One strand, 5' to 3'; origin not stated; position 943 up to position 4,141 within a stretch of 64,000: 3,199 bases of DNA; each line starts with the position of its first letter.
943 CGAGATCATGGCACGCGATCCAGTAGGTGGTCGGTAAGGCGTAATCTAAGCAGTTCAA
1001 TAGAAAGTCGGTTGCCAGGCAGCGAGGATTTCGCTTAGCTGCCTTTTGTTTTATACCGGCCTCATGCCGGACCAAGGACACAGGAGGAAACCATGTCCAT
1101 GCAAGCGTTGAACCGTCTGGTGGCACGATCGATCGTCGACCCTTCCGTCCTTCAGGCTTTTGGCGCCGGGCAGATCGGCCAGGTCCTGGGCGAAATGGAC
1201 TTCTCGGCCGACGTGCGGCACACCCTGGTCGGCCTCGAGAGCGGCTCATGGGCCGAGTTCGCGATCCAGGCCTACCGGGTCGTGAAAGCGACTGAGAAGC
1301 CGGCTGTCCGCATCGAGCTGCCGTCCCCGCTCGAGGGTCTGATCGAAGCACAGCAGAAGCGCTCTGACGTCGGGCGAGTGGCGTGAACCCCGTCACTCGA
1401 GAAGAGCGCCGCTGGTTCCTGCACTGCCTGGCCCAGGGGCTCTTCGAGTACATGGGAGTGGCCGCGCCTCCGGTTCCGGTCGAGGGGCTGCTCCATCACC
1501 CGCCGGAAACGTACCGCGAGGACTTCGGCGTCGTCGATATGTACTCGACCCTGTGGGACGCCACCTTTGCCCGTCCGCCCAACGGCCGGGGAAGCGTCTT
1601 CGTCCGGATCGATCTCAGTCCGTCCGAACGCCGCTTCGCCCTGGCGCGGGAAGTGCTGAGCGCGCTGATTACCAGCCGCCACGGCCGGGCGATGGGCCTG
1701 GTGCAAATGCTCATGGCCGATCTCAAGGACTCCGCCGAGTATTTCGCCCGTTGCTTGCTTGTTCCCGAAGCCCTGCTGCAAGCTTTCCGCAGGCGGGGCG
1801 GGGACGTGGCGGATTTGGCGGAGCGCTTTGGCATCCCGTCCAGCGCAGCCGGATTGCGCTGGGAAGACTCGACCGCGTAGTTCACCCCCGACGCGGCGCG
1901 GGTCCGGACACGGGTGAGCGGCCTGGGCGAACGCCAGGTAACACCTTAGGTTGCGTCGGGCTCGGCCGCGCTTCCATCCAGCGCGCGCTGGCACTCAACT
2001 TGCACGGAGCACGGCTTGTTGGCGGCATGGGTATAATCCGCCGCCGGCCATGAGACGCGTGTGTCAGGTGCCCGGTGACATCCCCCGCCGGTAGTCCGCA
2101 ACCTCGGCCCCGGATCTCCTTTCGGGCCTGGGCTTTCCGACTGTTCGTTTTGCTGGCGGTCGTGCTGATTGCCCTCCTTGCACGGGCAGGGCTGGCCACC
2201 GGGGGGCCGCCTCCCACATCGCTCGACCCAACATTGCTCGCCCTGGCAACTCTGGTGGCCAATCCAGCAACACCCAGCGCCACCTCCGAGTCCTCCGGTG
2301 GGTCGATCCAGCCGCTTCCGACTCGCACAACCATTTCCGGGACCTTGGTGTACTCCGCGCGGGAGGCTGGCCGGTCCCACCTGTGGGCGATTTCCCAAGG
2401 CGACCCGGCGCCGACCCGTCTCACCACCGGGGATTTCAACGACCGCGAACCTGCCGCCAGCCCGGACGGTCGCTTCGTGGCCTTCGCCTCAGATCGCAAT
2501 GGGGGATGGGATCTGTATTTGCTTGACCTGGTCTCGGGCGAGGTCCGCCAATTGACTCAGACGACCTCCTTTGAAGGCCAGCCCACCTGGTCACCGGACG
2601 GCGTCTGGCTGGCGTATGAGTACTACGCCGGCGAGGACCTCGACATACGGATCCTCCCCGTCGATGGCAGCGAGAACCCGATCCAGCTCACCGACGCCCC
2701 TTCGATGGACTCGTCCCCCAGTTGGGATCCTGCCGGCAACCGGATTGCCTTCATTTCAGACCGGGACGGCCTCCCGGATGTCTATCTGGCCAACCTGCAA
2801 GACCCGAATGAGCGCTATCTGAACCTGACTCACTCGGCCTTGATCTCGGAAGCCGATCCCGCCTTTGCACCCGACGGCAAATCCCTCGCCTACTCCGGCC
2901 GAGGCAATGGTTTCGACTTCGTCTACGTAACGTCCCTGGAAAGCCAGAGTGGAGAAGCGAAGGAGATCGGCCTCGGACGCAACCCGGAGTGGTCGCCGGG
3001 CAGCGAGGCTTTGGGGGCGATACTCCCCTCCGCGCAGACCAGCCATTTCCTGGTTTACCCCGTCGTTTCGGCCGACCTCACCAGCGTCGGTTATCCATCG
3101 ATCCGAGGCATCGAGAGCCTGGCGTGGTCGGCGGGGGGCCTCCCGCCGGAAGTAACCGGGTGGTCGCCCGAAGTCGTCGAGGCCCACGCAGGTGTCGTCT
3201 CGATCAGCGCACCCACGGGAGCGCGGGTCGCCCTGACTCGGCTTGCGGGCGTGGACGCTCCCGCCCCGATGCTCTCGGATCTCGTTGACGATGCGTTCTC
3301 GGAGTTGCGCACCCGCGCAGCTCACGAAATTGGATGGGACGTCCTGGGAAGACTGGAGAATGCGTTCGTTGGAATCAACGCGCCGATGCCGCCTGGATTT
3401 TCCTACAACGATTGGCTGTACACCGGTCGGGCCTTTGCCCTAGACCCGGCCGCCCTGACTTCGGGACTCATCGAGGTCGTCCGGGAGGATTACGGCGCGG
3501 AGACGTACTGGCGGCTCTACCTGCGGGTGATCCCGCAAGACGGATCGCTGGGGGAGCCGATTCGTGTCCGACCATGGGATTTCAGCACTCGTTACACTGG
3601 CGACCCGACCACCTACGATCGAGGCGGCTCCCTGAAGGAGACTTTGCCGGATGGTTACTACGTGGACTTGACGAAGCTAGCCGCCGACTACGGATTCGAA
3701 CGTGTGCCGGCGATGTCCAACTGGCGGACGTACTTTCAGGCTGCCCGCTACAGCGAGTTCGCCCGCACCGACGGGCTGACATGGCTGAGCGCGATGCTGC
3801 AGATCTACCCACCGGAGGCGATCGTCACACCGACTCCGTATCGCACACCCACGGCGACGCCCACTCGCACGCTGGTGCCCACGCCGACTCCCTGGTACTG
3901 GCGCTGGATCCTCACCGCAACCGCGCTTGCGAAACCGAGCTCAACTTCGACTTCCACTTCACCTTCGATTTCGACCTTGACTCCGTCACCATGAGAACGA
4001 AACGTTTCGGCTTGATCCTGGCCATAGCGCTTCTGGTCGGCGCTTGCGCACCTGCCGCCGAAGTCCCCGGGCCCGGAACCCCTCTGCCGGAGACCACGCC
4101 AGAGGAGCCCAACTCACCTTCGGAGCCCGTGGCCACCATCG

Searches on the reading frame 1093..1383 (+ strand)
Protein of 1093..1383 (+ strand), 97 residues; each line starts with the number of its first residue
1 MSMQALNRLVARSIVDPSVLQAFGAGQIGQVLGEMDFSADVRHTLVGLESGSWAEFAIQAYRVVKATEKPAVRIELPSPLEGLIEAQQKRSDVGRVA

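Call 7: search_protein_families(library=pfam, proteins=[window:1093-1383:+], max_evalue=0.1)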
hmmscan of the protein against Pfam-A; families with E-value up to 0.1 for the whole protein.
window:1093-1383:+ (97 aa): 0 families

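Call 8: search_protein_families(library=ncbifam, proteins=[window:1093-1383:+], max_evalue=0.1)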
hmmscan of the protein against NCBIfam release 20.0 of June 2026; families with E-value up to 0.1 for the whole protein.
window:1093-1383:+ (97 aa): 0 families

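Call 10: find_encoding_contigs(protein=window:1093-1383:+, flank=10000, max_places=6)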
Protein window:1093-1383:+ (97 aa): 23 contigs read that carry it; 6 places shown.
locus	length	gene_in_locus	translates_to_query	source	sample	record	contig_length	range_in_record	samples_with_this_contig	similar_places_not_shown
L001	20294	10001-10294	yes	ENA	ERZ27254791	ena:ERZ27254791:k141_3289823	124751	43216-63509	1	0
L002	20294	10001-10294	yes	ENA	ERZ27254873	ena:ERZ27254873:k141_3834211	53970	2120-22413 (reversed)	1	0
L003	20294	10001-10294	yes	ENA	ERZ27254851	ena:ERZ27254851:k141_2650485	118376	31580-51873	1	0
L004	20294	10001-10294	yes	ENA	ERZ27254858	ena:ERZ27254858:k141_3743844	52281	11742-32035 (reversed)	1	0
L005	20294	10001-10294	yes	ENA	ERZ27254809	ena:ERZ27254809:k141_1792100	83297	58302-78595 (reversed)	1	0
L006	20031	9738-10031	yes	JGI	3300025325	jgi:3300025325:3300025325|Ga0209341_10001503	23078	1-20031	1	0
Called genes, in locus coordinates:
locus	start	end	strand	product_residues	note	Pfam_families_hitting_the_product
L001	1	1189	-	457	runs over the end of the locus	PF01546:Peptidase_M20, PF07687:M20_dimer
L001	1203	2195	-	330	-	PF00756:Esterase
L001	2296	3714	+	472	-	PF00291:PALP, PF00571:CBS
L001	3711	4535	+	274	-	PF02195:ParB_N (faint)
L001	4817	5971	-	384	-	PF01053:Cys_Met_Meta_PP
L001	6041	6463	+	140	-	-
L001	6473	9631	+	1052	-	PF13191:AAA_16 (weak), PF13401:AAA_22 (weak), PF25873:WHD_MalT, PF07719:TPR_2 (faint), PF13181:TPR_8 (faint), PF00515:TPR_1 (faint), PF13424:TPR_12, PF03704:BTAD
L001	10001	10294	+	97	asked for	-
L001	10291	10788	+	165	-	PF06114:Peptidase_M78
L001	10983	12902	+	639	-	PF26549:Tricorn_N, PF26550:Tricorn_2nd, PF07676:PD40, PF26549:Tricorn_N, PF07676:PD40 (weak)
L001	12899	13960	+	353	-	PF01551:Peptidase_M23, PF13620:CarboxypepD_reg (faint)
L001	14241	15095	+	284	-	PF00753:Lactamase_B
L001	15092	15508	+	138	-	PF13456:RVT_3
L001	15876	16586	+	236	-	PF01411:tRNA-synt_2c, PF07973:tRNA_SAD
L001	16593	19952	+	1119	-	PF00133:tRNA-synt_1, PF09334:tRNA-synt_1g (faint), PF00133:tRNA-synt_1, PF08264:Anticodon_1, PF19302:DUF5915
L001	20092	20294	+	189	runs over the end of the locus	PF01252:Peptidase_A8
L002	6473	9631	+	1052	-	PF13191:AAA_16 (weak), PF13401:AAA_22 (weak), PF25873:WHD_MalT, PF07719:TPR_2 (faint), PF13181:TPR_8 (faint), PF00515:TPR_1 (faint), PF13424:TPR_12, PF03704:BTAD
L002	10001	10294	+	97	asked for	-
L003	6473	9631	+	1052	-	PF13191:AAA_16 (weak), PF13401:AAA_22 (weak), PF25873:WHD_MalT, PF07719:TPR_2 (faint), PF13181:TPR_8 (faint), PF00515:TPR_1 (faint), PF13424:TPR_12, PF03704:BTAD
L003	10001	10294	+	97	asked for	-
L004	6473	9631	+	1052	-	PF13191:AAA_16 (weak), PF13401:AAA_22 (weak), PF25873:WHD_MalT, PF07719:TPR_2 (faint), PF13181:TPR_8 (faint), PF00515:TPR_1 (faint), PF13424:TPR_12, PF03704:BTAD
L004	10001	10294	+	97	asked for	-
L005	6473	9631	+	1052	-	PF13191:AAA_16 (weak), PF13401:AAA_22 (weak), PF25873:WHD_MalT, PF07719:TPR_2 (faint), PF13181:TPR_8 (faint), PF00515:TPR_1 (faint), PF13424:TPR_12, PF03704:BTAD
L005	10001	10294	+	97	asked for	-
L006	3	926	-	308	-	?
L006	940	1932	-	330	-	PF00756:Esterase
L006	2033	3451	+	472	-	PF00291:PALP, PF00571:CBS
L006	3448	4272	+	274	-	PF02195:ParB_N (faint)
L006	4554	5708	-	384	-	PF01053:Cys_Met_Meta_PP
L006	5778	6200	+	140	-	-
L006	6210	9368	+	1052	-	PF13191:AAA_16 (weak), PF13401:AAA_22 (weak), PF25873:WHD_MalT, PF07719:TPR_2 (faint), PF13181:TPR_8 (faint), PF00515:TPR_1 (faint), PF13424:TPR_12, PF03704:BTAD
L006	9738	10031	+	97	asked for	-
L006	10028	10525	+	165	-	PF06114:Peptidase_M78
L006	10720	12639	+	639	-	PF00930:DPPIV_N (faint), PF26549:Tricorn_N, PF26550:Tricorn_2nd, PF07676:PD40, PF26549:Tricorn_N, PF07676:PD40 (weak)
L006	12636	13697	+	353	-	PF01551:Peptidase_M23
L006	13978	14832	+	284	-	PF00753:Lactamase_B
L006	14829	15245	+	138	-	PF13456:RVT_3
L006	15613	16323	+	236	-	PF01411:tRNA-synt_2c, PF07973:tRNA_SAD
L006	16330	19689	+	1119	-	PF00133:tRNA-synt_1, PF09334:tRNA-synt_1g (faint), PF00133:tRNA-synt_1, PF08264:Anticodon_1, PF19302:DUF5915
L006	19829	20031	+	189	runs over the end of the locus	PF01252:Peptidase_A8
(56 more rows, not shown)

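Call 11: find_homologous_proteins(query=window:1093-1383:+)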
Query window:1093-1383:+ (97 aa): 111 proteins with E <= 0.001 among 116 candidates.
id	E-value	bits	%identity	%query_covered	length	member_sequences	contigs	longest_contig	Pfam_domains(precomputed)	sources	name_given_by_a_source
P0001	6.2e-54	197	100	100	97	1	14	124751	-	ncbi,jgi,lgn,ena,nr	ncbi:MAG TPA: hypothetical protein VJ160_01955 [Anaerolineales bacterium]|nr:hypothetical protein [A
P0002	1.1e-52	193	100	98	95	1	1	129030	-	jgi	-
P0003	1.6e-52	193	97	100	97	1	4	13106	-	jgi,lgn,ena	-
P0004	4.1e-51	188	95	100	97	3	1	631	-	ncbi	-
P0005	9.1e-48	178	90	100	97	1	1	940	-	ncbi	-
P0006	7.9e-44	165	83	100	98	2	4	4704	-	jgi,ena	-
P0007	2.5e-43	163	84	100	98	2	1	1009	-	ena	-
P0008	6.4e-43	162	83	100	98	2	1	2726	-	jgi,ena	-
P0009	6.5e-43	162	81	100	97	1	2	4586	-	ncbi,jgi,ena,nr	ncbi:MAG TPA: hypothetical protein VK449_12350 [Anaerolineales bacterium]|nr:hypothetical protein [A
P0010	2.2e-42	160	81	100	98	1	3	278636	-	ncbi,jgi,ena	jgi:hypothetical protein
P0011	2.2e-42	160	82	100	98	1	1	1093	-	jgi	-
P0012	3.8e-42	160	81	100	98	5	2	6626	-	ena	-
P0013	4.7e-42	159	77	100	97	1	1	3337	-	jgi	jgi:hypothetical protein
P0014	7.7e-42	159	80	100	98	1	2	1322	-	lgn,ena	-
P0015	1.8e-41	157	82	100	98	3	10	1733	-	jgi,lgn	jgi:hypothetical protein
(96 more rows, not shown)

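Call 13: find_related_loci(query=A1, collection=genome_contigs, flank=5000)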
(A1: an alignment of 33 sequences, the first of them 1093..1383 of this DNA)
Query A1 (97 aa) in genome_contigs; peptide patterns used: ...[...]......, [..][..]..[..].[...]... (x = any residue, [..] = any of these).
84 stretches matched a pattern; 67 encode a relative of the query (tblastn E <= 1e-3); 67 distinct loci.
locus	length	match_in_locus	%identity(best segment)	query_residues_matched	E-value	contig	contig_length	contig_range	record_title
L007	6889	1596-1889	81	1-97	2e-49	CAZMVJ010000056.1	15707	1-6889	MAG TPA_asm: uncultured Anaerolineaceae bacterium isolate SRP119689_co1_313 genome assembly, contig: NODE_5272_length_15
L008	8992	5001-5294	81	1-97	2e-48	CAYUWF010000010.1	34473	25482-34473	MAG TPA_asm: uncultured Anaerolineaceae bacterium isolate SRP119689_co1_305 genome assembly, contig: NODE_1543_length_34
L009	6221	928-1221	73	1-97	7e-45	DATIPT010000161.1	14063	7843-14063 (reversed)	MAG TPA_asm: Anaerolineales bacterium isolate SMAG_U15858 k141_373020, whole genome shotgun sequence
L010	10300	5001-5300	71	1-97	1e-44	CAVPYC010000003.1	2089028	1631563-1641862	MAG: uncultured Chloroflexia bacterium isolate MFD09964.bin.2.1 genome assembly, contig: contig_4546, whole genome shotg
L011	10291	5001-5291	64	1-97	9e-38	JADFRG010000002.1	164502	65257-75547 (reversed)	MAG: Chloroflexota bacterium isolate B84T3L11 B84T3L11_NODE20, whole genome shotgun sequence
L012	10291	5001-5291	63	1-97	3e-37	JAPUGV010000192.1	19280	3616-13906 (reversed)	MAG: Chloroflexota bacterium isolate KW1-S05_108 KW1-S05_108_cg192, whole genome shotgun sequence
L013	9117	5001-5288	63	1-97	3e-37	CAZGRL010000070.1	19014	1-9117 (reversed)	MAG TPA_asm: uncultured Anaerolineaceae bacterium isolate binchicken_co34_481 genome assembly, contig: NODE_4618_length_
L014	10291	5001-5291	63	1-97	4e-37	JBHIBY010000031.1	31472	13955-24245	MAG: Anaerolineales bacterium isolate FS_3_bin.17 NODE_45_length_31472_cov_7.899290, whole genome shotgun sequence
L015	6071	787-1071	61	1-97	1e-36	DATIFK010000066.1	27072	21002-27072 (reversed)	MAG TPA_asm: Anaerolineales bacterium isolate SMAG_U16393 k141_2727293, whole genome shotgun sequence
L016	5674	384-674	62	1-97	3e-36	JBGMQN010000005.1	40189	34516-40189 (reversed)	MAG: Anaerolineales bacterium isolate N04_S1C25542 S1CNODE_124_length_40189_cov_44.218667, whole genome shotgun sequence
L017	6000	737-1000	64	1-88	2e-36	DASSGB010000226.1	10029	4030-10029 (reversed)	MAG TPA_asm: Anaerolineales bacterium isolate SMAG_U1021 k141_510418, whole genome shotgun sequence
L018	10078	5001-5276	63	1-92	3e-36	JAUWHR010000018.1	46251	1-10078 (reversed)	MAG: Anaerolineae bacterium isolate CSMAG_2273 CSMAG_2273_k141_2173275_length_46251_cov_16.9182, whole genome shotgun se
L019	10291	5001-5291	63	1-97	2e-36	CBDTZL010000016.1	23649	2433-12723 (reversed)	MAG TPA_asm: uncultured bacterium isolate ERR2431947_binner23_Refined_26 genome assembly, contig: ERZ24794554.210, whole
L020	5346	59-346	58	1-97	8e-36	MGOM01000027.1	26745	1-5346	MAG: Chloroflexi bacterium RBG_19FT_COMBO_62_14 rbg_19ft_combo_scaffold_1395, whole genome shotgun sequence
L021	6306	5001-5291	62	1-97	9e-36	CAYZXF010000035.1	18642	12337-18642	MAG TPA_asm: uncultured Anaerolineaceae bacterium isolate binchicken_co244_82 genome assembly, contig: k141_485787, whol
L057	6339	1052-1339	56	1-97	9e-30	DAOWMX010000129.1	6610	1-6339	MAG TPA_asm: Anaerolineales bacterium isolate CSMAG_3013 CSMAG_3013_k141_101927_length_6610_cov_141.1722, whole genome s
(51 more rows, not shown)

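Call 32: find_related_loci(query=window:1093-1383:+, collection=metagenome_contigs, flank=1500)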
Query window:1093-1383:+ (97 aa) in metagenome_contigs; peptide patterns used: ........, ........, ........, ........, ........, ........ (x = any residue, [..] = any of these).
513 stretches matched a pattern; 22 encode a relative of the query (tblastn E <= 1e-3); 22 distinct loci.
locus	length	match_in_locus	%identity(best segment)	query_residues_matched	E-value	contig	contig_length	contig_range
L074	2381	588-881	83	1-97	2e-51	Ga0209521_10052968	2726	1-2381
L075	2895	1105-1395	81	1-97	3e-51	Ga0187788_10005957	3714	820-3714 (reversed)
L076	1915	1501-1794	81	1-97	5e-51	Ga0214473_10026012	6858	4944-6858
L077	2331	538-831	81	1-97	3e-50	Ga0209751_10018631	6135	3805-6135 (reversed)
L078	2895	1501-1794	80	1-97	4e-50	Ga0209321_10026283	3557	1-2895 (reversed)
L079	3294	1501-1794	79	1-97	2e-49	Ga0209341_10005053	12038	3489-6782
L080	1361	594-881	75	1-97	7e-50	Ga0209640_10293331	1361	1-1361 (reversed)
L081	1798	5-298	74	1-97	3e-48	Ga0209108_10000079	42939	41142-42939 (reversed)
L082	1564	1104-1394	79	1-97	6e-48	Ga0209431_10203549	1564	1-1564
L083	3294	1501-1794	78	1-97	2e-46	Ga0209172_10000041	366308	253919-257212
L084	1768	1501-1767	75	1-89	8e-46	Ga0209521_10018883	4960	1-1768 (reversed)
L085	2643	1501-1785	64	1-97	7e-40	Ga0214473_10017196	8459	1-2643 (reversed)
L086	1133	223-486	68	1-88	5e-41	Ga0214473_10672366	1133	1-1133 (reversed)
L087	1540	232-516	65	1-97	5e-40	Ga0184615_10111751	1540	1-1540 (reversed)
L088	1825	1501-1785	65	1-97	4e-39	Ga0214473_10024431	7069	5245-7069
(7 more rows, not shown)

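Call 45: search_protein_families(library=pfam, proteins=[L001:6473-9628:+, L001:6041-6460:+], max_evalue=0.01)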
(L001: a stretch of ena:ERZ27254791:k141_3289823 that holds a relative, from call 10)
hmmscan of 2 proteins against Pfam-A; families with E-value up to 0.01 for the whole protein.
L001:6473-9628:+ (1052 aa): 10 families
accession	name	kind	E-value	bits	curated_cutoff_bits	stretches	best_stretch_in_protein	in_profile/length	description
PF03704.23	BTAD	-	4.3e-20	73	22.1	1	910-1050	2-145/146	Bacterial transcriptional activator domain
PF13424.12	TPR_12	-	2.3e-11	44.1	30.1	1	568-637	4-75/77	Tetratricopeptide repeat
PF00515.34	TPR_1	-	4.6e-10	39.3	27.8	1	570-595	4-29/34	Tetratricopeptide repeat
PF07719.23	TPR_2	-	1.5e-08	34.6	27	1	570-596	4-30/34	Tetratricopeptide repeat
PF13181.12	TPR_8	-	2.9e-07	30.6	25.7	0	571-595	5-29/34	Tetratricopeptide repeat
PF13401.12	AAA_22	-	1e-06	29.5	27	1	37-145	5-102/130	AAA domain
PF13191.12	AAA_16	-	7.5e-06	27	32.6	1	27-144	12-151/167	AAA ATPase domain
PF12895.13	ANAPC3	-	0.0019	18.9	27.2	0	384-432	1-49/82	Anaphase-promoting complex, cyclosome, subunit 3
PF13414.12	TPR_11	-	0.0048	17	26.8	0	574-595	1-22/42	TPR repeat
PF13481.12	AAA_25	-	0.0091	16.1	27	1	24-98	19-97/195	AAA domain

L001:6041-6460:+ (140 aa): 1 family
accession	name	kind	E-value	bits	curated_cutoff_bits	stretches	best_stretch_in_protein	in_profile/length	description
PF01835.25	MG2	-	0.00026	21.7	32.8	1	26-105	13-80/96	MG2 domain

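Call 47: predict_structure(alignment_id=A1)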
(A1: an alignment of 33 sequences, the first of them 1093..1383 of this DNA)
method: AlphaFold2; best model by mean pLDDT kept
length: 97 residues; sequences in the alignment: 33
mean_pLDDT: 82.6   pTM: 0.64
mean pLDDT of the five models: 82.6, 81.5, 80.9, 80.3, 78.8
residues with pLDDT >= 90: 63; 70-90: 6; 50-70: 24; < 50: 4
segments of 3 or more residues with pLDDT < 50: 94-97
pLDDT, mean of each block of 10 residues (from residue 1): 92 96 96 93 95 96 86 57 57 47
secondary structure, 60 per line:
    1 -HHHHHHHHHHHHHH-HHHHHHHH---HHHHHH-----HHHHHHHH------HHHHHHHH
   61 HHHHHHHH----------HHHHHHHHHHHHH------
elements in order: H2-15 H17-24 H28-33 H39-46 H53-68 H79-91

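Call 49: fold_search(model_id=the predicted structure, library=pdb)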
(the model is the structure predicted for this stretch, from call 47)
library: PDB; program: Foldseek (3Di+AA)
matches with E <= 10: 5; with E <= 0.001: 0
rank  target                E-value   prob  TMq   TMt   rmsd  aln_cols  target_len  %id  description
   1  3rg6_D                4.5e+00  0.04  0.22  0.20  11.4       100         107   15  Crystal structure of a chaperone-bound assembly intermediate of form I Rubisco (released 2011-07-20)
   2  3rg6_F                6.1e+00  0.04  0.21  0.20  10.8        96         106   14  Crystal structure of a chaperone-bound assembly intermediate of form I Rubisco (released 2011-07-20)
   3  3rg6_C                6.1e+00  0.04  0.22  0.19  11.0        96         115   17  Crystal structure of a chaperone-bound assembly intermediate of form I Rubisco (released 2011-07-20)
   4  1p8c_A                7.8e+00  0.04  0.24  0.22  21.3        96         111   16  Crystal structure of TM1620 (APC4843) from Thermotoga maritima (released 2003-09-23)
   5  1luc_B                1.0e+01  0.02  0.19  0.08  16.8        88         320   15  BACTERIAL LUCIFERASE (released 1996-12-07)

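Call 60: search_protein_families(library=padloc, proteins=[window:1093-1383:+, L001:6473-9628:+], max_evalue=0.01)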
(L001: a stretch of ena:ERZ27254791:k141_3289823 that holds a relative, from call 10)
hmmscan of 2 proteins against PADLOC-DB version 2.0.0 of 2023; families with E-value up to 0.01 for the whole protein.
window:1093-1383:+ (97 aa): 0 families

L001:6473-9628:+ (1052 aa): 3 families
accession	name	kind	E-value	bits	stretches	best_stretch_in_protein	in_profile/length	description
PDLC01169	TPR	-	0.0037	14.7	1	570-641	112-183/252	TPR repeats containing protein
PDLC04173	GajB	-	0.0074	13.3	0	41-61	13-33/471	-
PDLC02496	BrxF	-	0.0094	14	0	37-86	21-66/158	BrxF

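Call 61: search_protein_families(library=phrogs, proteins=[window:1093-1383:+], max_evalue=0.01)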
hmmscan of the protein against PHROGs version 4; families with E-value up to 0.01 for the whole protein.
window:1093-1383:+ (97 aa): 0 families

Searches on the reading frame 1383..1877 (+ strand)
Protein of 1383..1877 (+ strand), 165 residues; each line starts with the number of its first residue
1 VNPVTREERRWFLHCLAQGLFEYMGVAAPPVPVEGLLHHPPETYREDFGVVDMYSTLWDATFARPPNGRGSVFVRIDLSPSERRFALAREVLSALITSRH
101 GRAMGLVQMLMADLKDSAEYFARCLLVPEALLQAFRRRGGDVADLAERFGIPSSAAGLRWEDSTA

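Call 7: search_protein_families(library=pfam, proteins=[window:1383-1877:+], max_evalue=0.1)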
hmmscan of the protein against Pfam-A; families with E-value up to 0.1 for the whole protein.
window:1383-1877:+ (165 aa): 2 families
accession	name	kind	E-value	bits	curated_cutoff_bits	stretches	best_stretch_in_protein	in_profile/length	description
PF06114.19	Peptidase_M78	-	9.7e-08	32.3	22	1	63-160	21-122/123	IrrE N-terminal-like domain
PF09339.16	HTH_IclR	-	0.0058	16.8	22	1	130-156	7-35/52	IclR helix-turn-helix domain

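Call 8: search_protein_families(library=ncbifam, proteins=[window:1383-1877:+], max_evalue=0.1)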
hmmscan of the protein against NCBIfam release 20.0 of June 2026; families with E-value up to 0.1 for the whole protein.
window:1383-1877:+ (165 aa): 0 families

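Call 60: search_protein_families(library=padloc, proteins=[window:1383-1877:+], max_evalue=0.01)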
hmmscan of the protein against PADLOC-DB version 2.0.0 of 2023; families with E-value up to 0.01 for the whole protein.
window:1383-1877:+ (165 aa): 0 families

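Call 61: search_protein_families(library=phrogs, proteins=[window:1383-1877:+], max_evalue=0.01)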
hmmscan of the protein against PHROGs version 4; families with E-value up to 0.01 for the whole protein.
window:1383-1877:+ (165 aa): 1 family
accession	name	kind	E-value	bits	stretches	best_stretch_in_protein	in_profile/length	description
phrog_87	-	other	5.4e-05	24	0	118-159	119-160/227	metallo-protease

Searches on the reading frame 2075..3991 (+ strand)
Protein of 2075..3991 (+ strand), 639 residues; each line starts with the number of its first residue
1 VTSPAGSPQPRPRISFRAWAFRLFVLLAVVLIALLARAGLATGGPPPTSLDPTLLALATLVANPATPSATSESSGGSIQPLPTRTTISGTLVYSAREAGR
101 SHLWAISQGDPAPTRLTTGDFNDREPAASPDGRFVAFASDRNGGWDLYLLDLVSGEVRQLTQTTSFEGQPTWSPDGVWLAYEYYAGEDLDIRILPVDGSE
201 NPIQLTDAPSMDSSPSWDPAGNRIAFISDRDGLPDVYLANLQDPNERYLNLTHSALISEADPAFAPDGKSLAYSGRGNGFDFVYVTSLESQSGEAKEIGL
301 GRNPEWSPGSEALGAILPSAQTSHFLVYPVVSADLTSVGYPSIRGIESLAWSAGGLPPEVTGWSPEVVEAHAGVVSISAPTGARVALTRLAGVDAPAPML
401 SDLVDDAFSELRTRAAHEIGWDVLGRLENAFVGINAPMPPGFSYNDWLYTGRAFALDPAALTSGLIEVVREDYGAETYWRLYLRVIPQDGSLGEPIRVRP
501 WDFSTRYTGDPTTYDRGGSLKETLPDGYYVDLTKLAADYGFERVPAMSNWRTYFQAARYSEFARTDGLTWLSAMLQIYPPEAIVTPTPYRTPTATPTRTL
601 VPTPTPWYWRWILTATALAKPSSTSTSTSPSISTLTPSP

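Call 7: search_protein_families(library=pfam, proteins=[window:2075-3991:+], max_evalue=0.1)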
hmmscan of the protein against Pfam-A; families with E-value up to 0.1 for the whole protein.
window:2075-3991:+ (639 aa): 4 families
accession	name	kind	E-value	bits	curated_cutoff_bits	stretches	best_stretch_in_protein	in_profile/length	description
PF07676.18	PD40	-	2.1e-33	114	20.9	4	113-148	1-37/38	WD40-like Beta Propeller Repeat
PF00930.27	DPPIV_N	-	2.9e-05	23.4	22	1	113-172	35-93/354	Dipeptidyl peptidase IV (DPP IV) N-terminal region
PF14583.12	Pectate_lyase22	-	0.0022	17.2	30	0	129-165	44-80/386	Oligogalacturonate lyase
PF25174.1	Beta-prop_THOC3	-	0.014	14.9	305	1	91-286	61-243/272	THOC3 beta-propeller domain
